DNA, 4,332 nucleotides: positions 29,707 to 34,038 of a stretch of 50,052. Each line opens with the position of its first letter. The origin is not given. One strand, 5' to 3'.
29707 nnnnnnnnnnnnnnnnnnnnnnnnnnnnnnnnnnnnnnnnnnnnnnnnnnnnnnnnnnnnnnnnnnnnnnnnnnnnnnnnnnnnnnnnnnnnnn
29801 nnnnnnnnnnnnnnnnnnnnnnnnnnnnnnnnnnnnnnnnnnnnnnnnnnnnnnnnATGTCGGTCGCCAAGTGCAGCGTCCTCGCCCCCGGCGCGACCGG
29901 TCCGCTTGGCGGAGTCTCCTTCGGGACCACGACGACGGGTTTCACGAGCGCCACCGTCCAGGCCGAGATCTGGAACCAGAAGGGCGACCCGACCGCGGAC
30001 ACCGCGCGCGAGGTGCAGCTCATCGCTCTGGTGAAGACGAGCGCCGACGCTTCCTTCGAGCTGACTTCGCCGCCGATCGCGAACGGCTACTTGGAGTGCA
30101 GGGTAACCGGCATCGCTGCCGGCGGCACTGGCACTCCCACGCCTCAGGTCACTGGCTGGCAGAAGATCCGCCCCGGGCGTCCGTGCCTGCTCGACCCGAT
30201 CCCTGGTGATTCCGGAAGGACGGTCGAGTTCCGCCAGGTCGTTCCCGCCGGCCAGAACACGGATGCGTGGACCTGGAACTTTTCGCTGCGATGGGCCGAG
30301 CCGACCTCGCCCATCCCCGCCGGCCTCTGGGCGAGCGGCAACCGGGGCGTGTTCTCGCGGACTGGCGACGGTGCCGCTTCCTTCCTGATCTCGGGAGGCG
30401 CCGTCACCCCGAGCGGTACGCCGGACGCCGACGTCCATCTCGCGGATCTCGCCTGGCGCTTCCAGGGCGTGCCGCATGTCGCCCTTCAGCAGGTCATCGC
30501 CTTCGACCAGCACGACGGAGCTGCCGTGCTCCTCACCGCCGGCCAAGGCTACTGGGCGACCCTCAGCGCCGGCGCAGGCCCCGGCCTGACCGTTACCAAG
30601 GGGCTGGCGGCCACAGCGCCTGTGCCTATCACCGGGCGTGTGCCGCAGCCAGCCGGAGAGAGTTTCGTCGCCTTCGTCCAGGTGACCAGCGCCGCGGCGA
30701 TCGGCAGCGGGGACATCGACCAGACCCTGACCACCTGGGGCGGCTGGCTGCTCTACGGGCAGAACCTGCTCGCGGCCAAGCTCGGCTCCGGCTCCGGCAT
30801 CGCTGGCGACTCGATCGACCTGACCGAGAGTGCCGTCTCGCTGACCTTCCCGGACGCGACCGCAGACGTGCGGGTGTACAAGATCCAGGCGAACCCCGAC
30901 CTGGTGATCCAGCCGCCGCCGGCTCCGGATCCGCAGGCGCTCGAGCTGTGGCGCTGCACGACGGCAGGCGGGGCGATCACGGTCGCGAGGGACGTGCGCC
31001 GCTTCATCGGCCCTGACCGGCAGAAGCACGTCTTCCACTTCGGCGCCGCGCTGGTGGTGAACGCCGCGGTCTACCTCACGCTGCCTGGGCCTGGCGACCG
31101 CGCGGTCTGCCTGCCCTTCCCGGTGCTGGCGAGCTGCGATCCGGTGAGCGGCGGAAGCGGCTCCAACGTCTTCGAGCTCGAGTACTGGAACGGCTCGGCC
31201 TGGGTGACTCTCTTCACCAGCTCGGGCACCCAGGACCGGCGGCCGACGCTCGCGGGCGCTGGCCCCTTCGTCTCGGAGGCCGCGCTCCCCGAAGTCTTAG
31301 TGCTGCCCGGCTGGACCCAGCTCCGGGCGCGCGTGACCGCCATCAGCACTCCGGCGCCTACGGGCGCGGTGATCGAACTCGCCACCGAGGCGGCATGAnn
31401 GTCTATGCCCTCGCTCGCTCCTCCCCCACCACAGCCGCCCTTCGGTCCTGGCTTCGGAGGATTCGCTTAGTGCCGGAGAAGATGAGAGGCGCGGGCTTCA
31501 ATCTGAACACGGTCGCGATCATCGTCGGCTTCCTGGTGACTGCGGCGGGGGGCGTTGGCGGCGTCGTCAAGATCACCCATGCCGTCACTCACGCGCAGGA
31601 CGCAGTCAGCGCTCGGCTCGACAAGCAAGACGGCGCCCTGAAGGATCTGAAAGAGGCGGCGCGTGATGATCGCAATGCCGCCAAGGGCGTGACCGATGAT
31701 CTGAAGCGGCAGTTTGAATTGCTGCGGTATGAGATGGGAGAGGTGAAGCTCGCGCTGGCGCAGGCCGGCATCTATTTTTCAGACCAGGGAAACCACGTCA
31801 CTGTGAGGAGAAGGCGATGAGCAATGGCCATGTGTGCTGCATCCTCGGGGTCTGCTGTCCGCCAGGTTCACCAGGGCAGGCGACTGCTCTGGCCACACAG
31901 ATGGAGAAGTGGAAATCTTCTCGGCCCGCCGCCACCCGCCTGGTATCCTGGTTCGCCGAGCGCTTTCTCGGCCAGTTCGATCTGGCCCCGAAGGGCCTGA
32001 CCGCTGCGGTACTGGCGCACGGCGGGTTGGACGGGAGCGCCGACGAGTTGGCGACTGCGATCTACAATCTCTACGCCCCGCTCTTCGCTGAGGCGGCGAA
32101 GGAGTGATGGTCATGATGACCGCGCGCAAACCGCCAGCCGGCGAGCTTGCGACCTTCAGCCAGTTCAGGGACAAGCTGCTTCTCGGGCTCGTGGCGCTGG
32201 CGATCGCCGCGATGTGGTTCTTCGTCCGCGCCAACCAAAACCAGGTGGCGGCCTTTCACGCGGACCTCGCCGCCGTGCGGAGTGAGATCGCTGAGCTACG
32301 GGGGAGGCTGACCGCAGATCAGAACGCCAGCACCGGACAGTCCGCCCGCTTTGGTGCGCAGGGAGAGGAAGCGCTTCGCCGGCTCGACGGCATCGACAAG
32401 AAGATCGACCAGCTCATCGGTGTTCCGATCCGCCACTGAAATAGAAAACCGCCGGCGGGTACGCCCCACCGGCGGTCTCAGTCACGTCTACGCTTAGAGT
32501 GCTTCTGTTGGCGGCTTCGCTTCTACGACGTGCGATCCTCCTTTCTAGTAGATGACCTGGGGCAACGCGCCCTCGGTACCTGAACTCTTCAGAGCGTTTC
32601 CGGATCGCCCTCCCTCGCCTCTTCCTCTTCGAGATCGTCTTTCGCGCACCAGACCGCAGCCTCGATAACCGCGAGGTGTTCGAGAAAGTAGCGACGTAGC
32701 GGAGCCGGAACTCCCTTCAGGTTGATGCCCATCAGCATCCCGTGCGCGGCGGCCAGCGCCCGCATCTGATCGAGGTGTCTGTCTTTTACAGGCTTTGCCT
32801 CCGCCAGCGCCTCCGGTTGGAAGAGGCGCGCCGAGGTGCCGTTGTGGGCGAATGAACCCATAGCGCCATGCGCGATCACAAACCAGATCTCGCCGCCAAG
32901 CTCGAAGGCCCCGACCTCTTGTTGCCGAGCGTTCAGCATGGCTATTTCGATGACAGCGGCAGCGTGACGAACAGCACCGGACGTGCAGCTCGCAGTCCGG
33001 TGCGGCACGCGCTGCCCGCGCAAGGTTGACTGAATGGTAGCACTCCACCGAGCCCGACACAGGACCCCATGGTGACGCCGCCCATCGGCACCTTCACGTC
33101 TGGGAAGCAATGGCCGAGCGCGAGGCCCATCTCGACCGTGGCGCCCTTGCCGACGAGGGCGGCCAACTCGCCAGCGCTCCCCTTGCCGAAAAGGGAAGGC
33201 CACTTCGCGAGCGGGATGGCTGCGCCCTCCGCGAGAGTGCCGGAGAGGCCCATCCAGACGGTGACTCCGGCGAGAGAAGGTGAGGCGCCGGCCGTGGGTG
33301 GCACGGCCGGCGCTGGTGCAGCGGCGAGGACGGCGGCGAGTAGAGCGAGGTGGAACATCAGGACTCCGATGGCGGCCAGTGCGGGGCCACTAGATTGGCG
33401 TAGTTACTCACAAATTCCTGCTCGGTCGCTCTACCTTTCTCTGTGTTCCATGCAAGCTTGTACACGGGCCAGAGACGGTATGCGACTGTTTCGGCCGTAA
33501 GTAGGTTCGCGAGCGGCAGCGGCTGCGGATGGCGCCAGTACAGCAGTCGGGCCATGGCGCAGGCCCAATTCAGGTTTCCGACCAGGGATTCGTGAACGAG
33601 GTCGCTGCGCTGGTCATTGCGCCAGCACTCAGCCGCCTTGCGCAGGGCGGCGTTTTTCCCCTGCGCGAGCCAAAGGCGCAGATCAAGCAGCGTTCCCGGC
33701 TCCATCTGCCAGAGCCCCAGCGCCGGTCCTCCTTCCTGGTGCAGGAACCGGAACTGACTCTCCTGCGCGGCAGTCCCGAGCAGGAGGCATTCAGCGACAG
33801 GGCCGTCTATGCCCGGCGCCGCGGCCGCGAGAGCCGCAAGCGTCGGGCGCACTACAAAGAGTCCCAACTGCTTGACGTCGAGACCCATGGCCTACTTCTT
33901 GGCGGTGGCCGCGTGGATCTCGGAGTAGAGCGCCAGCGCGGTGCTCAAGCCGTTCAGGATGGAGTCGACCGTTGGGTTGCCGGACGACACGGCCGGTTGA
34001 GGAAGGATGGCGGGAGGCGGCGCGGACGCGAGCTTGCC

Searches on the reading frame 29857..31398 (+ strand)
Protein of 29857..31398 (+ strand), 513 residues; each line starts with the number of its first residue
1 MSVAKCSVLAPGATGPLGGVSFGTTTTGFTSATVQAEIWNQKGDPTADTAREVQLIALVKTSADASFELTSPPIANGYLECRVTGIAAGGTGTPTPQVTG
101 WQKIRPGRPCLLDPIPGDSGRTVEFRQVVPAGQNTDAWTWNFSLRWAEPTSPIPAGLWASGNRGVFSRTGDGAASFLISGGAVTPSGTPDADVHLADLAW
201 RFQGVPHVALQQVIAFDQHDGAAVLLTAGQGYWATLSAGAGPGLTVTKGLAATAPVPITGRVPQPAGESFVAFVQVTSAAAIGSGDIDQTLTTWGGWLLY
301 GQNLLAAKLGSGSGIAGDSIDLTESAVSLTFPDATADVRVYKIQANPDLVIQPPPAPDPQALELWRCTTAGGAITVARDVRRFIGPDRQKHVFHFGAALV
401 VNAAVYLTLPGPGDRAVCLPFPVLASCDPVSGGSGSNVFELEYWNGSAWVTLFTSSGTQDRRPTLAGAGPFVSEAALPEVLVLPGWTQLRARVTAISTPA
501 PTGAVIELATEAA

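Call 5: search_protein_families(library=pfam, proteins=[window:29857-31398:+], max_evalue=0.1)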
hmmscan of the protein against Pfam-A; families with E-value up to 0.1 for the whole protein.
window:29857-31398:+ (513 aa): 0 families

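Call 6: search_protein_families(library=phrogs, proteins=[window:29857-31398:+], max_evalue=0.1)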
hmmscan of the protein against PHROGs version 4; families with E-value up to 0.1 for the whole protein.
window:29857-31398:+ (513 aa): 0 families

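Call 24: find_related_loci(query=A1, collection=metagenome_contigs, flank=10000)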
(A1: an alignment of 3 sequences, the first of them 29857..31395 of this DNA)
Query A1 (513 aa) in metagenome_contigs; peptide patterns used: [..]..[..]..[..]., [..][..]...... (x = any residue, [..] = any of these).
177 stretches matched a pattern, but none encodes a relative of the query by tblastn (E <= 1e-3).

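Call 25: find_related_loci(query=A1, collection=viral_contigs, flank=10000)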
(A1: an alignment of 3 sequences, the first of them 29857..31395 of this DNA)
Query A1 (513 aa) in viral_contigs; peptide patterns used: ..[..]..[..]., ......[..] (x = any residue, [..] = any of these).
62 stretches matched a pattern, but none encodes a relative of the query by tblastn (E <= 1e-3).

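Call 26: find_related_loci(query=A1, collection=genome_contigs, flank=10000)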
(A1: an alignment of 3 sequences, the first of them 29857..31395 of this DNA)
Query A1 (513 aa) in genome_contigs; peptide patterns used: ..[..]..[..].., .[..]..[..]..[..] (x = any residue, [..] = any of these).
72 stretches matched a pattern, but none encodes a relative of the query by tblastn (E <= 1e-3).

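Call 28: find_homologous_proteins(query=window:29857-31398:+, max_evalue=0.001)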
Query window:29857-31398:+ (513 aa): 10 proteins with E <= 0.001 among 8000 candidates.
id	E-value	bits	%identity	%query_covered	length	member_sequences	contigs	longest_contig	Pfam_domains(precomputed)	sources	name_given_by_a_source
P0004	0.0e+0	1035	91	100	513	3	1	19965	-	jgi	jgi:hypothetical protein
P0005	1.5e-290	983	89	100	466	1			-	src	-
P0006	1.7e-255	867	79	97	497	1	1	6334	-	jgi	jgi:hypothetical protein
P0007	1.2e-214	732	66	100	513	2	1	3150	-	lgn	-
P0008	3.1e-159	549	55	97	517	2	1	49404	-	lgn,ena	-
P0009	9.4e-157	541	55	98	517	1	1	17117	-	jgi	jgi:hypothetical protein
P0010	1.5e-151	524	51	100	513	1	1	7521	-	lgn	-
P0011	1.6e-149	517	53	97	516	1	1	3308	-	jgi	jgi:hypothetical protein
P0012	5.9e-24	103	40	41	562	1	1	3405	-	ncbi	-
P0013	4.8e-8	50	27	69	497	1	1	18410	-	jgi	jgi:hypothetical protein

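Call 29: find_encoding_contigs(protein=P0008, flank=10000, max_places=2)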
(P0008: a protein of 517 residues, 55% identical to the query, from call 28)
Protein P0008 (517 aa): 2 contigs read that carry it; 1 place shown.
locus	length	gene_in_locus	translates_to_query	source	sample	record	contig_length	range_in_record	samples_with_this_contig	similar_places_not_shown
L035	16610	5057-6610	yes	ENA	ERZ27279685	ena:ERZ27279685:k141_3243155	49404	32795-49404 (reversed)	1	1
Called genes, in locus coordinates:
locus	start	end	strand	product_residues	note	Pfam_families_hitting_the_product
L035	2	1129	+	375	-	?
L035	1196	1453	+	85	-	-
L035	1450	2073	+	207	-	PF00145:DNA_methylase (faint)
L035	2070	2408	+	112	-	-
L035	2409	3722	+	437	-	-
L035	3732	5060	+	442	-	PF01555:N6_N4_Mtase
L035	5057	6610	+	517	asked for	-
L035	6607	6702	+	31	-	-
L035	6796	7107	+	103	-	-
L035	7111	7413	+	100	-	-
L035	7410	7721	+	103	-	-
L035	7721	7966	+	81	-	PF00196:GerE, PF08281:Sigma70_r4_2 (weak)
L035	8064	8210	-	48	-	-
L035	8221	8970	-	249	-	-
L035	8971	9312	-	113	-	-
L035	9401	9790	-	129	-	-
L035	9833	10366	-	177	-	-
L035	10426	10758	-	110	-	-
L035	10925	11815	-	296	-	-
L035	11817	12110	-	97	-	-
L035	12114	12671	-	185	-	-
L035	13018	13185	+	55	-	-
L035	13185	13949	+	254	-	-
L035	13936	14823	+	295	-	-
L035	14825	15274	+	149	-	-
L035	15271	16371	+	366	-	-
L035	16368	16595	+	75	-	-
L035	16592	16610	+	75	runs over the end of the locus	-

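Call 30: find_encoding_contigs(protein=P0009, flank=10000, max_places=2)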
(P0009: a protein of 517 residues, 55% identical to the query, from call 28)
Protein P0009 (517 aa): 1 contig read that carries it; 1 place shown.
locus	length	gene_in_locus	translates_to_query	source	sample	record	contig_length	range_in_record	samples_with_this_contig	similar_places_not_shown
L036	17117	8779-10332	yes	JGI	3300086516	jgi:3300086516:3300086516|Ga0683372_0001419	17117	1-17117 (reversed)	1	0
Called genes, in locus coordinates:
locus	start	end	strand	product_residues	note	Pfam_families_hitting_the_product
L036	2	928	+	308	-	?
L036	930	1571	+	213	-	-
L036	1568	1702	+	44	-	-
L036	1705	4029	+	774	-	-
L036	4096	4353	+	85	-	-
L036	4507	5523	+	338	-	-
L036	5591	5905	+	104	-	-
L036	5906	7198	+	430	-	-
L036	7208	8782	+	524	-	PF01555:N6_N4_Mtase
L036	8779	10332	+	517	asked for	-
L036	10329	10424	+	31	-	-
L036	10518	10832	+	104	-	-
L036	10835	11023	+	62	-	-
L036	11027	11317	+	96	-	-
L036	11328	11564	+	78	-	PF00196:GerE, PF04545:Sigma70_r4 (weak), PF08281:Sigma70_r4_2 (weak), PF13384:HTH_23 (weak)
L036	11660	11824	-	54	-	-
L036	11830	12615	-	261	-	-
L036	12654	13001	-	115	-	-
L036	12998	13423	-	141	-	-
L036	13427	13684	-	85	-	-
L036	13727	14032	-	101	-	-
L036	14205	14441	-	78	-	-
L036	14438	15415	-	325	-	-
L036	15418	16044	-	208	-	-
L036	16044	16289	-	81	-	-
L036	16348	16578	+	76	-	-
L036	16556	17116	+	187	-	?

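Call 31: find_encoding_contigs(protein=P0006, flank=10000, max_places=2)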
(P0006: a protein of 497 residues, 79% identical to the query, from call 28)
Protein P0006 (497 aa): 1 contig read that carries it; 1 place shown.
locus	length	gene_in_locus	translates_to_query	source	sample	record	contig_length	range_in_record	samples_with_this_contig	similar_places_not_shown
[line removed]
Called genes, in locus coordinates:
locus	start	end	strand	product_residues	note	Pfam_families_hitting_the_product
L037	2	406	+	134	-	?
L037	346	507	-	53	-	-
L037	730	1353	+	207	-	PF00145:DNA_methylase (faint)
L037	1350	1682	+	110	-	-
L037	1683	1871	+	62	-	PF24623:Phage_zn_bind_8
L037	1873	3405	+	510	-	-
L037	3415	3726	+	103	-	-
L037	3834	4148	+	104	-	PF01555:N6_N4_Mtase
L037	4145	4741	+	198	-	PF07463:NUMOD4, PF13392:HNH_3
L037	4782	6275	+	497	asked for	-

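Call 32: find_encoding_contigs(protein=P0010, flank=10000, max_places=2)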
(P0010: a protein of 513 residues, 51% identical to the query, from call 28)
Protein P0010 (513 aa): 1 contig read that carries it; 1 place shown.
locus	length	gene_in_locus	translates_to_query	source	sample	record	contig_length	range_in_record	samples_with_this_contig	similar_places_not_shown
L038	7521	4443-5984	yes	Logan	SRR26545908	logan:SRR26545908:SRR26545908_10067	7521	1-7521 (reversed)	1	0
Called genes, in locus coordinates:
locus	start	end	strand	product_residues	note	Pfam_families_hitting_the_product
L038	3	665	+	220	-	?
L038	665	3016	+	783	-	-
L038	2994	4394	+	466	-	-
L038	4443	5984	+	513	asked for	-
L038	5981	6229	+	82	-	-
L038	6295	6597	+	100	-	-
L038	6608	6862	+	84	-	-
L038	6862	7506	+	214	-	-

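Call 34: search_protein_families(library=pfam, proteins=[L036:4507-5523:+, L035:1450-2073:+, L037:730-1353:+, L037:1683-1871:+, L037:3415-3726:+, L037:3834-4148:+, L036:7208-8782:+, L036:4096-4353:+, L036:5591-5905:+], max_evalue=0.1)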
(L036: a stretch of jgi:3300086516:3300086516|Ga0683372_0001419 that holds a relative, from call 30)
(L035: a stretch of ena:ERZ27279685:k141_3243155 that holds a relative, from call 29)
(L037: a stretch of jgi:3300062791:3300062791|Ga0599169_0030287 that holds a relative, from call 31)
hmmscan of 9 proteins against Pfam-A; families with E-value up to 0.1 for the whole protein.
L036:4507-5523:+ (338 aa): 0 families

L035:1450-2073:+ (207 aa): 6 families
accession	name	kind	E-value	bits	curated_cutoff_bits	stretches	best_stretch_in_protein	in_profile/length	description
PF00145.23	DNA_methylase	-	1.6e-07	31.5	22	2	1-25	1-25/324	C-5 cytosine-specific DNA methylase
PF13649.12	Methyltransf_25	-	0.0021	19.2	27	1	4-57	2-69/97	Methyltransferase domain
PF08241.18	Methyltransf_11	-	0.0051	17.9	21.2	1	4-59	1-67/95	Methyltransferase domain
PF09445.16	Methyltransf_15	-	0.0065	16.5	22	1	3-32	4-33/165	RNA cap guanine-N2 methyltransferase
PF13489.12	Methyltransf_23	-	0.0074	16.5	27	1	3-58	26-87/164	Methyltransferase domain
PF03848.20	TehB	-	0.041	13.7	20.4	1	2-28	33-59/193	Tellurite resistance protein TehB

L037:730-1353:+ (207 aa): 2 families
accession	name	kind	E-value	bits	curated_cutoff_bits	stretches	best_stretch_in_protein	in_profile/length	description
PF00145.23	DNA_methylase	-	6.5e-07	29.5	22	2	47-103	57-111/324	C-5 cytosine-specific DNA methylase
PF08241.18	Methyltransf_11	-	0.016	16.3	21.2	1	4-59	1-67/95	Methyltransferase domain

L037:1683-1871:+ (62 aa): 2 families
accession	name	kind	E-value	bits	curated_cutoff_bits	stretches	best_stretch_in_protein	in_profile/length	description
PF24623.2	Phage_zn_bind_8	-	1.5e-07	31.5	24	1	13-57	4-47/57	Putative DNA-binding phage zinc finger domain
PF00628.35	PHD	-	0.044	14.3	24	1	10-38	3-31/47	PHD-finger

L037:3415-3726:+ (103 aa): 0 families

L037:3834-4148:+ (104 aa): 1 family
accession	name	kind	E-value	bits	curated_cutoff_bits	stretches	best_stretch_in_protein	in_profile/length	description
PF01555.25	N6_N4_Mtase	-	2e-13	51.3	26.7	1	6-71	157-220/221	DNA methylase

L036:7208-8782:+ (524 aa): 5 families
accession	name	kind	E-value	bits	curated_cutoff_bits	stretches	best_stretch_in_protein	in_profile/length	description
PF01555.25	N6_N4_Mtase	-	2.1e-38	132.9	26.7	2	25-387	1-182/221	DNA methylase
PF09445.16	Methyltransf_15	-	0.00057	19.9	22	0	5-40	50-86/165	RNA cap guanine-N2 methyltransferase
PF13649.12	Methyltransf_25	-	0.0075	17.4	27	0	459-506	1-47/97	Methyltransferase domain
PF08241.18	Methyltransf_11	-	0.013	16.6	21.2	0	464-502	5-43/95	Methyltransferase domain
PF13847.12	Methyltransf_31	-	0.093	12.9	27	0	457-499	5-50/145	Methyltransferase domain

L036:4096-4353:+ (85 aa): 5 families
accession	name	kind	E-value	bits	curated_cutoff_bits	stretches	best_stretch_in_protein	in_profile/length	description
PF18256.6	HscB_4_cys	-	0.00073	19.8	26.2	1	4-28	1-23/27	Co-chaperone HscB tetracysteine metal binding motif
PF18912.6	DZR_2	-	0.03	14.6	27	1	4-30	8-29/56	Double zinc ribbon domain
PF09723.15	Zn_ribbon_8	-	0.059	13.8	34.4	1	5-30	7-34/41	Zinc ribbon domain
PF19134.6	DUF5817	-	0.069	13.6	31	0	6-32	6-31/57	Domain of unknown function (DUF5817)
PF12647.12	RNHCP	-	0.094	13.1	24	0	5-30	5-31/90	RNHCP domain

L036:5591-5905:+ (104 aa): 0 families

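Call 35: search_protein_families(library=ncbifam, proteins=[L036:4507-5523:+, L035:1450-2073:+, window:29857-31398:+], max_evalue=0.1)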
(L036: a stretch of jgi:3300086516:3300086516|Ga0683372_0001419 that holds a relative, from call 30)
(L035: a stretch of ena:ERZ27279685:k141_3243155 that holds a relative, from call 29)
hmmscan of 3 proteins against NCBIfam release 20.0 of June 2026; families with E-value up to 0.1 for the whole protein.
L036:4507-5523:+ (338 aa): 1 family
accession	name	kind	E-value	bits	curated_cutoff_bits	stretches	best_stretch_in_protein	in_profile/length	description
NF006446.0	PRK08764.1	equivalog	0.099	12.5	220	0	22-79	43-96/139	Rnf electron transport complex subunit RnfB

L035:1450-2073:+ (207 aa): 8 families
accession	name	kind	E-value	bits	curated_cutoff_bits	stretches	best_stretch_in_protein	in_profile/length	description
TIGR00675.1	dcm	superfamily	0.00049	19.8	100.65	0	4-25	2-24/329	DNA (cytosine-5-)-methyltransferase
NF008992.0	PRK12335.1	equivalog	0.001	18.3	303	1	2-100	125-224/289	SAM-dependent methyltransferase TehB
NF008405.0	PRK11207.1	equivalog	0.012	15.1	218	1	2-31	33-62/198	tellurite resistance methyltransferase TehB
TIGR01983.1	UbiG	equivalog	0.015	14.6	102.95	1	2-30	52-80/228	bifunctional 2-polyprenyl-6-hydroxyphenol methylase/3-demethylubiquinol 3-O-methyltransferase UbiG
NF041820.1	daptide_MTase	equivalog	0.016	14.7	175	1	4-30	41-67/243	daptide-type RiPP biosynthesis methyltransferase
NF043040.1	corrin_prot_MT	hypoth_equivalog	0.026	14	180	1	3-32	45-74/216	corrinoid protein-associated methyltransferase CpaM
TIGR00477.1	tehB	equivalog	0.068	12.5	219.5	0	2-30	76-104/238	tellurite resistance methyltransferase TehB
NF002910.0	PRK03522.2-3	equivalog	0.08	12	558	1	2-32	237-269/383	23S rRNA (uracil(747)-C(5))-methyltransferase RlmC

window:29857-31398:+ (513 aa): 0 families

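Call 39: search_protein_families(library=phrogs, proteins=[L036:4507-5523:+, L035:1450-2073:+, L036:4096-4353:+, L036:5591-5905:+, L037:1683-1871:+, L037:3415-3726:+, L038:2994-4394:+, L036:5906-7198:+, L037:1873-3405:+], max_evalue=0.1)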
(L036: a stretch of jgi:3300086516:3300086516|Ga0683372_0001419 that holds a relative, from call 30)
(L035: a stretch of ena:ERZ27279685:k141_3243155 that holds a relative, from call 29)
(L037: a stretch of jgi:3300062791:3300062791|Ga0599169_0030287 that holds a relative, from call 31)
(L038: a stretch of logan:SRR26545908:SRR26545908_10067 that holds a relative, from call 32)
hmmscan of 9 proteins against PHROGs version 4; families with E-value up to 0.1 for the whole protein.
L036:4507-5523:+ (338 aa): 3 families
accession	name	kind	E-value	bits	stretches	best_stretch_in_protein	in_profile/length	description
phrog_1008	-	other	1.3e-20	75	1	21-303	46-278/329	DNA methyltransferase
phrog_26627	-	unknown function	5.3e-05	24.4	1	288-306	35-53/71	-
phrog_27243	-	unknown function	0.00046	21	0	147-226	28-105/248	-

L035:1450-2073:+ (207 aa): 5 families
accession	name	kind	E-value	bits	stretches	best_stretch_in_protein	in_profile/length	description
phrog_363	-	other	2.9e-32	113.1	1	1-198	54-213/327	DNA methyltransferase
phrog_116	-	other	9.8e-08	31.8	1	1-74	208-292/779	DNA methyltransferase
phrog_5999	-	other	2.7e-07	31.6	1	2-22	4-24/109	DNA methyltransferase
phrog_757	-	other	1.3e-06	28.7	1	1-105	15-130/247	DNA methyltransferase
phrog_9906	-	unknown function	0.0028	18.1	1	2-101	108-208/272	-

L036:4096-4353:+ (85 aa): 0 families

L036:5591-5905:+ (104 aa): 0 families

L037:1683-1871:+ (62 aa): 5 families
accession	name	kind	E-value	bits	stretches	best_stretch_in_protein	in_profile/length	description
phrog_2080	-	unknown function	0.00014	23.2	1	12-40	7-35/87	-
phrog_34179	-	unknown function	0.0015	19.7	1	12-54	43-85/86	-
phrog_8924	-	unknown function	0.0023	19.1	1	14-55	171-212/223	-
phrog_6055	-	unknown function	0.033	15.3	1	17-54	136-173/180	-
phrog_17918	-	unknown function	0.073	13.9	1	22-36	8-22/46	-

L037:3415-3726:+ (103 aa): 3 families
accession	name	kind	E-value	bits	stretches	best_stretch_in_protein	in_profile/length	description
phrog_67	-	other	1.2e-08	35.5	1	2-51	113-163/743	DNA methyltransferase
phrog_6025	-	other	1.1e-06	29.4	1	13-48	12-48/192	DNA methyltransferase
phrog_12862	-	unknown function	5.4e-05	24.1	1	13-52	3-42/149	-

L038:2994-4394:+ (466 aa): 0 families

L036:5906-7198:+ (430 aa): 0 families

L037:1873-3405:+ (510 aa): 0 families

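Call 53: search_solved_structures(query=A1, max_evalue=1)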
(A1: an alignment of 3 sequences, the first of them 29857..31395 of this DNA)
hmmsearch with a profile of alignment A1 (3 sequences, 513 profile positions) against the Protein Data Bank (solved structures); distinct sequences matched with E-value up to 1: 1.
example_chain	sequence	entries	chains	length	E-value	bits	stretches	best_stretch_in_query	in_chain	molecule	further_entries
4xed_A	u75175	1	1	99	0.75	11.8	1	106-180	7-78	Peptidase M14, carboxypeptidase A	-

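Call 84: search_protein_families(library=padloc, proteins=[window:29857-31398:+], max_evalue=0.01)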
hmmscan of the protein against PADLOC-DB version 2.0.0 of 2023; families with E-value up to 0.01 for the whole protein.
window:29857-31398:+ (513 aa): 0 families

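Call 95: search_protein_families(library=pfam, proteins=[L036:4350-4850:+, L037:4145-4741:+], max_evalue=0.01)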
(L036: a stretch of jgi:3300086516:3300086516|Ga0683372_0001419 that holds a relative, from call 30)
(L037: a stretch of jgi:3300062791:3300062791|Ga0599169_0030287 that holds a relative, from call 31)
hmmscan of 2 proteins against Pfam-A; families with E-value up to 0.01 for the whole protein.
L036:4350-4850:+ (167 aa): 1 family
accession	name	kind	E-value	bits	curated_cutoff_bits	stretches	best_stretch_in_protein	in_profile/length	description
PF00145.23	DNA_methylase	-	1.2e-26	94.4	22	1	4-164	4-162/324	C-5 cytosine-specific DNA methylase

L037:4145-4741:+ (198 aa): 3 families
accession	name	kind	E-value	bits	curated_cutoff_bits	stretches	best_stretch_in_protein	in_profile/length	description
PF13392.12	HNH_3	-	1.1e-12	47.8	24.8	1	73-118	2-46/46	HNH endonuclease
PF07463.16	NUMOD4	-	3.4e-08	34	23.4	1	15-62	1-47/49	NUMOD4 motif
PF02796.21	HTH_7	-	0.00019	21.9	23.8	1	129-171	1-43/45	Helix-turn-helix domain of resolvase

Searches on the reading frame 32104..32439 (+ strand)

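Call 9: search_protein_families(library=phrogs, proteins=[window:32104-32439:+], max_evalue=0.01)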
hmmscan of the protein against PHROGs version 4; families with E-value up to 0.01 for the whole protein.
window:32104-32439:+ (111 aa): 1 family
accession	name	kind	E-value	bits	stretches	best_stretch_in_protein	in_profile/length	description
phrog_118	-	connector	0.0094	16.9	0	53-84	38-69/76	head-tail adaptor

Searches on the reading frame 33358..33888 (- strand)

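Call 105: search_protein_families(library=phrogs, proteins=[window:33358-33888:-], max_evalue=0.001)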
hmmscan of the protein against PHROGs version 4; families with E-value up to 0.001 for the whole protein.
window:33358-33888:- (176 aa): 1 family
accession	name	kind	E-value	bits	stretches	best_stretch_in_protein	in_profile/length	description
phrog_3108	-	unknown function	2.1e-30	106.5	1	5-167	3-156/160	-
